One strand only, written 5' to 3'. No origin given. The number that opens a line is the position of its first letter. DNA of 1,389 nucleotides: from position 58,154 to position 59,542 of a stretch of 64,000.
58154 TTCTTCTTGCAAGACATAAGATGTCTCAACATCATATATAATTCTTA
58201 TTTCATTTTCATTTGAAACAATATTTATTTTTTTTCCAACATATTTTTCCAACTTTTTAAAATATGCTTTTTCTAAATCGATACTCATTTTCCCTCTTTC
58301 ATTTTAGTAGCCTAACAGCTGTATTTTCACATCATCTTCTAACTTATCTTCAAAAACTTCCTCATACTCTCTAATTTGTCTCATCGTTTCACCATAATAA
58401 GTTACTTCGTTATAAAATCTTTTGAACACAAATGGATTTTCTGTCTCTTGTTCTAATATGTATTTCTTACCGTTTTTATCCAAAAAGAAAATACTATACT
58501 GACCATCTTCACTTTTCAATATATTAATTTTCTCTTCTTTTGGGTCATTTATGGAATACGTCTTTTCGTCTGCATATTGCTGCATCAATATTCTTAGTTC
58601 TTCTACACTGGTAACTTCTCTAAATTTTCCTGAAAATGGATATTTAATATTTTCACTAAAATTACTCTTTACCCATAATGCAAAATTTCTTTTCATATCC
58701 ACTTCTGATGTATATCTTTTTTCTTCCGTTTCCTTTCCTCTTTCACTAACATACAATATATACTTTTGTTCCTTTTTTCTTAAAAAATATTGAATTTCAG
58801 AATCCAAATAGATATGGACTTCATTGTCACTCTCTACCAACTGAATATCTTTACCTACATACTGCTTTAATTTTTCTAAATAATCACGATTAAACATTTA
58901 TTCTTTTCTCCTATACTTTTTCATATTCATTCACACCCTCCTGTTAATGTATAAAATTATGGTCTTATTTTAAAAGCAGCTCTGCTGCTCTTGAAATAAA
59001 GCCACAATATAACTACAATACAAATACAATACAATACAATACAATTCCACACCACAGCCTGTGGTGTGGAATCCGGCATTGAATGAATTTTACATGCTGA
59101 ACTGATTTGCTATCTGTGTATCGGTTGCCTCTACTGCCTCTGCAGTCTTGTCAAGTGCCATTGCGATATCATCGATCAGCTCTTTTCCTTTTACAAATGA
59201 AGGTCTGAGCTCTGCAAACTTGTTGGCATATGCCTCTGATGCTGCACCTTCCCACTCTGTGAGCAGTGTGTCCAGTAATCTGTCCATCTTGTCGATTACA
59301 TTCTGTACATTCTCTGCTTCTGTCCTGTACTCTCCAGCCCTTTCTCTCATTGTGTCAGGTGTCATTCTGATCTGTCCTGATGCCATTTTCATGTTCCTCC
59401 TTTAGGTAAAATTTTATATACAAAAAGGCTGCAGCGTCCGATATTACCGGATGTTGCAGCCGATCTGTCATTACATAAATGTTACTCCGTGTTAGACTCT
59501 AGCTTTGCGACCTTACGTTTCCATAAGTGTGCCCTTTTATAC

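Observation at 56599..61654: ~200-bp promoter-leader repeat (3 full copies plus 1 partial): consensus sigma-70 promoter followed by a leader ending in a terminator-like hairpin, candidate attenuator/riboswitch or sRNA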

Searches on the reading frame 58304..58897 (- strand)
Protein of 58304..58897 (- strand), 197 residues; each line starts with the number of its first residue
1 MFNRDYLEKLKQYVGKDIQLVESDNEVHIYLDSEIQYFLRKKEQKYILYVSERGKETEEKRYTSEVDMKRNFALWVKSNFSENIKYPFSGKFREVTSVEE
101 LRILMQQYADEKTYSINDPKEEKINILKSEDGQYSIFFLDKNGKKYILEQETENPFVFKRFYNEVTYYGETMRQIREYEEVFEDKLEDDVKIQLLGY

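Call 12: search_protein_families(library=pfam, proteins=[window:58304-58897:-], max_evalue=0.01)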
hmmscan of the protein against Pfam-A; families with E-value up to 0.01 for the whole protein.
window:58304-58897:- (197 aa): 2 families
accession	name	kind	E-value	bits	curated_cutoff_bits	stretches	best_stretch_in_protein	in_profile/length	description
PF17340.7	DUF5370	-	0.0063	16.8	25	0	75-112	27-61/63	Family of unknown function (DUF5370)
PF15599.11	Imm63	-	0.0084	16.7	26.7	0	43-107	1-60/82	Immunity protein 63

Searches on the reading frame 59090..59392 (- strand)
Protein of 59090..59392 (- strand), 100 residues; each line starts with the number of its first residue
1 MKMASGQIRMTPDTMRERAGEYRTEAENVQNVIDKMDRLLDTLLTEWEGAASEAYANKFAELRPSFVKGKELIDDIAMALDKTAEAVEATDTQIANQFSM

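Call 10: find_encoding_contigs(protein=window:59090-59392:-, flank=10000, max_places=10)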
Protein window:59090-59392:- (100 aa): no gene with exactly this product is on record in the collection.

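Call 11: find_homologous_proteins(query=window:59090-59392:-, max_evalue=0.00001)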
Query window:59090-59392:- (100 aa): 226 proteins with E <= 0.00001 among 230 candidates; the best 120 are listed.
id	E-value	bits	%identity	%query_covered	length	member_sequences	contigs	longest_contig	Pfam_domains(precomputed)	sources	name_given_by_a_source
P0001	4.4e-55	201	98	100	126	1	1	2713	PF06013.19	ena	-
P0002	4.4e-55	201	98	100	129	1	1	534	PF06013.19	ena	-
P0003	7.1e-55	200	97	100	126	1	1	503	PF06013.19,PF25547.2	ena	-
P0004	1.0e-54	200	97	100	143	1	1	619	PF06013.19,PF25547.2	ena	-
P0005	4.2e-54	198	95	100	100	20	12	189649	PF06013.19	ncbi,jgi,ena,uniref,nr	ncbi:WXG100 family type VII secretion target [[Eubacterium] rectale]|jgi:WXG100 family type VII secr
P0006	5.2e-54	198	83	100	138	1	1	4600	PF06013.19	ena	-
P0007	6.9e-54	197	95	100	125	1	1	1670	PF06013.19,PF25547.2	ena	-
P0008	7.0e-54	197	95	100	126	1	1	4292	PF06013.19,PF25547.2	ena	-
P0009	1.0e-53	197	95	100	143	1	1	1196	PF06013.19,PF25547.2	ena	-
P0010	2.0e-53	196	95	100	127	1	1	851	PF06013.19,PF25547.2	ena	-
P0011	3.6e-53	195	94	100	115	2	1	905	PF06013.19,PF25547.2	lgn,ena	-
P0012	4.1e-53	195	97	98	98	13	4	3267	PF06013.19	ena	-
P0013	4.7e-53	195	94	100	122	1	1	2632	PF06013.19,PF25547.2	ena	-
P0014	4.7e-53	195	94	100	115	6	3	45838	PF06013.19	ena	-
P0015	4.7e-53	195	94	100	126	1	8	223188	PF06013.19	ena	-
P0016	5.0e-53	195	95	100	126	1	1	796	PF06013.19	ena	-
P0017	5.0e-53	195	96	98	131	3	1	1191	PF06013.19,PF25547.2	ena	-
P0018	5.6e-53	194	94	100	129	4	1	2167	PF06013.19,PF25547.2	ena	-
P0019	6.9e-53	194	94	100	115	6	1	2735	PF06013.19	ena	-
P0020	7.7e-53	194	92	100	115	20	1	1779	PF06013.19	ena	-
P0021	1.3e-52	193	93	100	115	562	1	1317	PF06013.19,PF25547.2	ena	-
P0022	1.5e-52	193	93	100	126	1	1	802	PF06013.19,PF25547.2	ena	-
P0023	1.5e-52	193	96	98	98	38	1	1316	PF06013.19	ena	-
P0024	1.6e-52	193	94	99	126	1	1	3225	PF06013.19,PF25547.2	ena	-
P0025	3.5e-52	192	93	100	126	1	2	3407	PF06013.19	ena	-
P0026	6.7e-52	191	95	98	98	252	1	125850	PF06013.19,PF25547.2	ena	-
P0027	8.2e-52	191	92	100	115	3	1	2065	PF06013.19,PF25547.2,PF10824.15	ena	-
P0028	2.0e-51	189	98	94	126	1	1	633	PF06013.19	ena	-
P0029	1.0e-50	187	93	98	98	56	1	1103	PF06013.19,PF25547.2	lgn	-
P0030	4.5e-48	179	92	98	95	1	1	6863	PF06013.19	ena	-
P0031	2.4e-47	176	98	88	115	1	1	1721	PF06013.19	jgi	jgi:WXG100 family type VII secretion target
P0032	4.4e-47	176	91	98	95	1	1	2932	PF06013.19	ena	-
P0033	7.4e-47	175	90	94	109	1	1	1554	PF06013.19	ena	-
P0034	3.0e-46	173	87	99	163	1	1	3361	PF06013.19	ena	-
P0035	4.6e-46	172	87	98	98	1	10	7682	PF06013.19,PF25547.2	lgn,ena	-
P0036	5.6e-46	172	87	97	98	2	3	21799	PF06013.19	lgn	-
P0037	1.1e-45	171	86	98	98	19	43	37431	PF06013.19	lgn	-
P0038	3.9e-45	169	85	97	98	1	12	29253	PF06013.19,PF25547.2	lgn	-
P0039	3.9e-45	169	85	98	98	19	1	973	PF06013.19,PF25547.2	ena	-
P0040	4.0e-45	169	85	97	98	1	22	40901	PF06013.19,PF25547.2,PF10824.15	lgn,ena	-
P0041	5.6e-45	169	86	98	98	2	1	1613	PF06013.19,PF25547.2,PF21725.4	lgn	-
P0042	1.1e-44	168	84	97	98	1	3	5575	PF06013.19,PF25547.2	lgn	-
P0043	3.6e-44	166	84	97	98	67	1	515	PF06013.19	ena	-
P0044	4.6e-44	166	82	98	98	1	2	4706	PF06013.19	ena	-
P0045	4.8e-44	166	83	98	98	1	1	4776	PF06013.19,PF25547.2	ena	-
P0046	1.3e-43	164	82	97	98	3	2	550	PF06013.19,PF21725.4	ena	-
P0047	1.7e-43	164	83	98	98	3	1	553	PF06013.19,PF25547.2,PF10824.15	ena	-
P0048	1.8e-43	164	81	97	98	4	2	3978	PF06013.19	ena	-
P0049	2.9e-43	163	80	97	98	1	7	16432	PF06013.19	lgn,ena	-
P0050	3.6e-43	163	94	84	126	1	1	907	PF06013.19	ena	-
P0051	4.4e-43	163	79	97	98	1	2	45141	PF06013.19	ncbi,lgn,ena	-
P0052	5.7e-43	162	80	98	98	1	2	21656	PF06013.19,PF21725.4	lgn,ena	-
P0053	6.5e-43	162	82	98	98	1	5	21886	PF06013.19,PF25547.2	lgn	-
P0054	7.6e-43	162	84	98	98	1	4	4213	PF06013.19,PF25547.2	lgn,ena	-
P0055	1.5e-42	161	86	98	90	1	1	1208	PF06013.19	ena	-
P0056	2.3e-42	160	82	98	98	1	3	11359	PF06013.19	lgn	-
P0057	5.3e-42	159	84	98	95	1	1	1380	PF06013.19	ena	-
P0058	7.0e-42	159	76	98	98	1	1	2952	PF06013.19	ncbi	-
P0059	2.1e-41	157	79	98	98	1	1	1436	PF06013.19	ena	-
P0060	2.5e-41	157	81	98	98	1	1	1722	PF06013.19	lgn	-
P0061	2.9e-41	157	78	98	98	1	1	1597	PF06013.19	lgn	-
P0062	3.8e-41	157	82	98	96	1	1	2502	PF06013.19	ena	-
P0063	4.4e-41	156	79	98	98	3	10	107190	PF06013.19,PF25547.2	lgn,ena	-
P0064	5.7e-41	156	79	96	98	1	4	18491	PF06013.19,PF21725.4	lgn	-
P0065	7.7e-41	156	79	98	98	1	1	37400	PF06013.19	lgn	-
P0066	1.8e-40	154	78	96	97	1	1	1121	PF06013.19,PF25547.2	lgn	-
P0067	2.8e-40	154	78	98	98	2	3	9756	PF06013.19,PF25547.2,PF21725.4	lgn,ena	-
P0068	3.4e-40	154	79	95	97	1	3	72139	PF18879.7,PF06013.19,PF25547.2,PF21725.4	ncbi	-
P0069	3.9e-40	153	79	98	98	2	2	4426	PF18879.7,PF06013.19,PF25547.2,PF21725.4,PF00823.26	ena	-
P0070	4.1e-40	153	86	98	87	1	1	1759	PF06013.19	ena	-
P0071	7.1e-40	153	77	96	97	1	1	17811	PF06013.19,PF25547.2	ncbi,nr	ncbi:MAG: WXG100 family type VII secretion target [Clostridiales bacterium]|nr:WXG100 family type VI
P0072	1.1e-39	152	78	96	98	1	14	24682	PF06013.19,PF21725.4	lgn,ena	-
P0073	1.5e-39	152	77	97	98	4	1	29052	PF06013.19,PF25547.2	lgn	-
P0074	1.5e-39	151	94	78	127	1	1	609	PF06013.19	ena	-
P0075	1.6e-39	151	86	87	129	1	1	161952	PF06013.19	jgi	-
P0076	1.7e-39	151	79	98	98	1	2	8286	PF06013.19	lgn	-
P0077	3.8e-39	150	78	97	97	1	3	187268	PF06013.19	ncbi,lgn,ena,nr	ncbi:MAG: WXG100 family type VII secretion target [Mogibacterium sp.]|nr:WXG100 family type VII secr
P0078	5.5e-39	150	79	96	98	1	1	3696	PF06013.19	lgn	-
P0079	5.9e-39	150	78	96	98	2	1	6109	PF06013.19,PF25547.2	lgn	-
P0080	7.2e-39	149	77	98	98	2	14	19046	PF06013.19,PF25547.2,PF00823.26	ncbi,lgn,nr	ncbi:MAG: WXG100 family type VII secretion target [Lachnospiraceae bacterium]|nr:WXG100 family type 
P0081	1.1e-38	149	92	78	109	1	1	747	PF06013.19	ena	-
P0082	1.8e-38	148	77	98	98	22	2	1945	PF06013.19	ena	-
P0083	2.2e-38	148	77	96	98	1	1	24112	PF06013.19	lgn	-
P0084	5.9e-38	146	77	96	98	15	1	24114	PF06013.19,PF25547.2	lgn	-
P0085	1.6e-37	145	77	96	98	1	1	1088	PF06013.19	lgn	-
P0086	1.7e-37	145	86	84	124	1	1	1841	PF06013.19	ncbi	-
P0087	2.2e-37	145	74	96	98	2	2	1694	PF06013.19,PF21725.4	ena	-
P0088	2.4e-37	145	74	96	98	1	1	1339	PF06013.19,PF21725.4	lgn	-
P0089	1.1e-36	142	76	96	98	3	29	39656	PF06013.19,PF10824.15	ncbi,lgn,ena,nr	ncbi:MAG: WXG100 family type VII secretion target [Roseburia sp.]|nr:WXG100 family type VII secretio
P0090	2.0e-36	142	72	98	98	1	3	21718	PF06013.19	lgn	-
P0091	2.6e-36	141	73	98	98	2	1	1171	PF06013.19,PF10824.15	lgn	-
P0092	2.8e-36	141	75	96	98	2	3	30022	PF06013.19,PF10824.15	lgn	-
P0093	2.9e-36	141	70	96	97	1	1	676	PF06013.19,PF25547.2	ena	-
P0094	5.0e-36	140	72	98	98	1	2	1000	PF06013.19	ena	-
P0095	5.6e-36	140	73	96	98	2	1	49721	PF06013.19,PF25547.2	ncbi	-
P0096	5.8e-36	140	70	98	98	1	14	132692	PF06013.19,PF25547.2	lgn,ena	-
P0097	1.0e-35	139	72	94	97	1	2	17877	PF06013.19,PF25547.2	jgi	jgi:WXG100 family type VII secretion target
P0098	1.2e-35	139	72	96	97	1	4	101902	PF06013.19,PF25547.2,PF21725.4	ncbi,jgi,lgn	jgi:WXG100 family type VII secretion target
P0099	1.2e-35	139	72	98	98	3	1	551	PF06013.19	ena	-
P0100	3.2e-35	138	70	96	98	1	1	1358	PF06013.19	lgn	-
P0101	1.0e-34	136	71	96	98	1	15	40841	PF06013.19,PF25547.2,PF21725.4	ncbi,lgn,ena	-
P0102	1.5e-34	136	71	96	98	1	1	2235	PF06013.19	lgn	-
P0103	6.3e-34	134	70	96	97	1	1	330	PF06013.19,PF25547.2,PF10824.15,PF00823.26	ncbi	-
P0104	7.4e-34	133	86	77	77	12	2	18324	PF06013.19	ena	-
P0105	1.4e-33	133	93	71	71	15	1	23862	PF06013.19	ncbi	ncbi:WXG100 family type VII secretion target, partial [Agathobacter sp.]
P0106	1.8e-33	132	70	92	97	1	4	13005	PF06013.19,PF25547.2,PF21725.4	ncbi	-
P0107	2.6e-33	132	72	96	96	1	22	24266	PF06013.19,PF25547.2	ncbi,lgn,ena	-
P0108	3.9e-33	131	66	97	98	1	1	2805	PF18879.7,PF06013.19,PF00823.26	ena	-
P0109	6.5e-33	130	67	96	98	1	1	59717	PF06013.19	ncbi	-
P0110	3.6e-32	128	77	86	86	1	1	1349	PF06013.19,PF25547.2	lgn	-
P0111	3.9e-32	128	72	93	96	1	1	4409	PF06013.19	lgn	-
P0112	5.9e-32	127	70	91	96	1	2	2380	PF06013.19,PF25547.2,PF10824.15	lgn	-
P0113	7.2e-32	127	69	96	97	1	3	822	PF06013.19,PF25547.2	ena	-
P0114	8.0e-32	127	66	97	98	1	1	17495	PF06013.19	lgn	-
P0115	1.5e-31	126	92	66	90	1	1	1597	PF06013.19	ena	-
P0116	2.3e-31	125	66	94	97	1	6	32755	PF06013.19,PF10824.15,PF00823.26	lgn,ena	-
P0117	2.7e-31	125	68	94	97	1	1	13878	PF06013.19,PF25547.2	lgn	-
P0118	2.7e-31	125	68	94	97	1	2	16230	PF06013.19,PF25547.2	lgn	-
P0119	3.3e-31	125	65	95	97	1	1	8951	PF06013.19,PF25547.2,PF10824.15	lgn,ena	-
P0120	3.9e-31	125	68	92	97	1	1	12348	PF06013.19,PF25547.2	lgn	-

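Call 12: search_protein_families(library=pfam, proteins=[window:59090-59392:-], max_evalue=0.01)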
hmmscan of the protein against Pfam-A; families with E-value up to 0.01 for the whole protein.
window:59090-59392:- (100 aa): 6 families
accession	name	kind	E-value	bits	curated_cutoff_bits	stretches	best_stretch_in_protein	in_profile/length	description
PF06013.18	WXG100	-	1e-19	71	27.3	1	7-92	1-86/86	Proteins of 100 residues with WXG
PF25547.1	WXG100_2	-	3.9e-06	27.3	27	1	12-95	28-113/150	WXG100 like domain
PF21725.3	T7SS_signal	-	7.6e-05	23.1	27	1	11-93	72-151/241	Putative T7SS secretion signal domain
PF10824.14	T7SS_ESX_EspC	-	9.3e-05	23.2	23.5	1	6-97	3-97/100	Excreted virulence factor EspC, type VII ESX diderm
PF00823.25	PPE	-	0.00038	20.9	26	1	11-91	19-100/165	PPE family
PF18879.6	EspA_EspE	-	0.0012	19.6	27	1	24-93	14-81/84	EspA/EspE family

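Call 14: find_related_loci(query=A2, collection=genome_contigs, flank=10000)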
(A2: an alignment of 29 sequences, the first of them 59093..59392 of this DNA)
Query A2 (100 aa) in genome_contigs; peptide patterns used: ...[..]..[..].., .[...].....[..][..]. (x = any residue, [..] = any of these).
277 stretches matched a pattern; 227 encode a relative of the query (tblastn E <= 1e-3); the best 80 are kept; 79 distinct loci.
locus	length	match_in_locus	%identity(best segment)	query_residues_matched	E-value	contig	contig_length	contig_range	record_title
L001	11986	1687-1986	94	1-100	1e-60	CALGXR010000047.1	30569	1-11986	MAG TPA_asm: uncultured Lachnobacterium sp. isolate SRR1761720_bin.57_CONCOCT_v1.1_MAG genome assembly, contig: ERZ17493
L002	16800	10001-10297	76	2-100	2e-47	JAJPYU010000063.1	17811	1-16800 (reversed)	MAG: Clostridiales bacterium isolate AH.B5_6 NODE_211_length_17811_cov_7.496959, whole genome shotgun sequence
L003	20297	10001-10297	77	1-99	3e-47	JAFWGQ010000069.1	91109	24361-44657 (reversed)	MAG: Mogibacterium sp. isolate RGIG5722 Sheep_Ileum-1__c232232, whole genome shotgun sequence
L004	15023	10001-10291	76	2-98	9e-45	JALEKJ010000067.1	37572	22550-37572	MAG: Roseburia sp. isolate SUG84 k141_1588149, whole genome shotgun sequence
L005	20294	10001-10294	73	2-100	1e-42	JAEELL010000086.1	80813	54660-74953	MAG: Lachnospiraceae bacterium isolate Tb.RUG.215 k141_7172334_flag=1_multi=23.9055_len=80813, whole genome shotgun sequ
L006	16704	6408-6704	77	2-100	9e-42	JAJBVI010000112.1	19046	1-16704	MAG: Lachnospiraceae bacterium isolate U_127133 U_127133=NODE_313_length_19046_cov_10.913064, whole genome shotgun seque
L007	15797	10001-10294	65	1-98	5e-41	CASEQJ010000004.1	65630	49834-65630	uncultured Olsenella sp. isolate A67_L2_327327_idba_bin.120 genome assembly, contig: A67_L2_327327_idba_bin.120.fa_scaff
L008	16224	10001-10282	69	5-98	6e-40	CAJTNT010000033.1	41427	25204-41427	MAG TPA_asm: uncultured Lachnospiraceae bacterium isolate MGBC104031 genome assembly, contig: MGBC104031.33, whole genom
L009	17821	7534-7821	71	2-98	8e-40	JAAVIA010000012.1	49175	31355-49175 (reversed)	MAG: Lachnospiraceae bacterium isolate Mgla_MAG_2-bin_10 c_000000019998, whole genome shotgun sequence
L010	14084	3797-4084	71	2-98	7e-40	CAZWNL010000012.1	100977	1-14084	MAG TPA_asm: uncultured Bacteroides sp. isolate SRP199465_co2_478 genome assembly, contig: NODE_277_length_100977_cov_29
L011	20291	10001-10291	66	2-98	3e-39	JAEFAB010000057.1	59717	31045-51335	MAG: Eubacterium sp. isolate Tb.RUG.99 k141_10224505_flag=1_multi=9.0000_len=59717, whole genome shotgun sequence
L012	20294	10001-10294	63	1-98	5e-39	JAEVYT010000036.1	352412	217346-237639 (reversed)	MAG: Bacillota bacterium isolate OH_PBB_142 k127_783840, whole genome shotgun sequence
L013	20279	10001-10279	71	2-95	2e-38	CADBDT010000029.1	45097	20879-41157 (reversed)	MAG: uncultured Coriobacteriaceae bacterium isolate RUG13877 genome assembly, contig: RUG13877_asm_29, whole genome shot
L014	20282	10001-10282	67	2-95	3e-38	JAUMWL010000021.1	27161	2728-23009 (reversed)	MAG: Coriobacteriales bacterium isolate S14M_St_23 NODE_169_length_27161_cov_15.798605, whole genome shotgun sequence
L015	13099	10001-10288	64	2-98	8e-38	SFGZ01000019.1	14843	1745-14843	MAG: Coriobacteriaceae bacterium isolate W0P9.015 Contig1492, whole genome shotgun sequence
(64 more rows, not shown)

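Call 22: find_encoding_contigs(protein=P0005, flank=10000, max_places=10)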
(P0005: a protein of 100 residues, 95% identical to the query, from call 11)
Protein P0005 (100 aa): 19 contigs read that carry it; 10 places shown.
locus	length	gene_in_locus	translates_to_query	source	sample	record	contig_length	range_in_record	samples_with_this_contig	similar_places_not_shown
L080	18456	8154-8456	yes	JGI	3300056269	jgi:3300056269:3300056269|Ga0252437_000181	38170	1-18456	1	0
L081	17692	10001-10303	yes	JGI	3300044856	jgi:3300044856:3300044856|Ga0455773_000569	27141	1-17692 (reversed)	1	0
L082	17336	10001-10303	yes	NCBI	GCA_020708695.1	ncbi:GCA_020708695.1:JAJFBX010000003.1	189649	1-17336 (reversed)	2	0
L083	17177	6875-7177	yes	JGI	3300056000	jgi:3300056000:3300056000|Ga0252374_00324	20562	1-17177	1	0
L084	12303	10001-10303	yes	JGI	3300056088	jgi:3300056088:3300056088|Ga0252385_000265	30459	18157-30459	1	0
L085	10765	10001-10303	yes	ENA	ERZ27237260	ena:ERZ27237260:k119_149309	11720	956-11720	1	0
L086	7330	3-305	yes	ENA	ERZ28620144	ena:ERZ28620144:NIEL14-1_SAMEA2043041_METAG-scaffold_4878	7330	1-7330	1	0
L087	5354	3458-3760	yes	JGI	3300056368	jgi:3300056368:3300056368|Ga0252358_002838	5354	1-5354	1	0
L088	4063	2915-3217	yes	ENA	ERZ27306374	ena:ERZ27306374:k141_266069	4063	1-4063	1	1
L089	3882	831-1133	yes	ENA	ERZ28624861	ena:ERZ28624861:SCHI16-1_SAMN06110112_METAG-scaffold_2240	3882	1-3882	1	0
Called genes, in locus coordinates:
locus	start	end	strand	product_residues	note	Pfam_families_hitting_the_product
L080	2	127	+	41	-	?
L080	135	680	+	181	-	-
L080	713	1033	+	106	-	-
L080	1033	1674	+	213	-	PF16887:DUF5081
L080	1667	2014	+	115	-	-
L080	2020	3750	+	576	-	PF14449:PT-TG (weak)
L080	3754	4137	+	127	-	PF27768:UCP033725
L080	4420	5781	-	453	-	PF13936:HTH_38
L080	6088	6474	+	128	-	PF27768:UCP033725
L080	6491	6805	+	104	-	PF27768:UCP033725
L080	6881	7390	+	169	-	-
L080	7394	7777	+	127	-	PF27768:UCP033725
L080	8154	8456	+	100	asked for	PF06013:WXG100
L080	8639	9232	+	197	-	-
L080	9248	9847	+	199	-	-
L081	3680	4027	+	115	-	PF06013:WXG100, PF25547:WXG100_2 (weak)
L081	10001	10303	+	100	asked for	PF06013:WXG100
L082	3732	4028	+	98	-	PF06013:WXG100, PF25547:WXG100_2 (weak)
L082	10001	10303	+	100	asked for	PF06013:WXG100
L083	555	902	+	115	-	PF06013:WXG100, PF25547:WXG100_2 (weak)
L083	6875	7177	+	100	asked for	PF06013:WXG100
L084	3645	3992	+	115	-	PF06013:WXG100, PF25547:WXG100_2 (weak)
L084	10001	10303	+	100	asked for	PF06013:WXG100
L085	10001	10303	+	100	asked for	PF06013:WXG100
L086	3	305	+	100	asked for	PF06013:WXG100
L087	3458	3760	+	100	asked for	PF06013:WXG100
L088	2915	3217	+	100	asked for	PF06013:WXG100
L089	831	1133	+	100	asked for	PF06013:WXG100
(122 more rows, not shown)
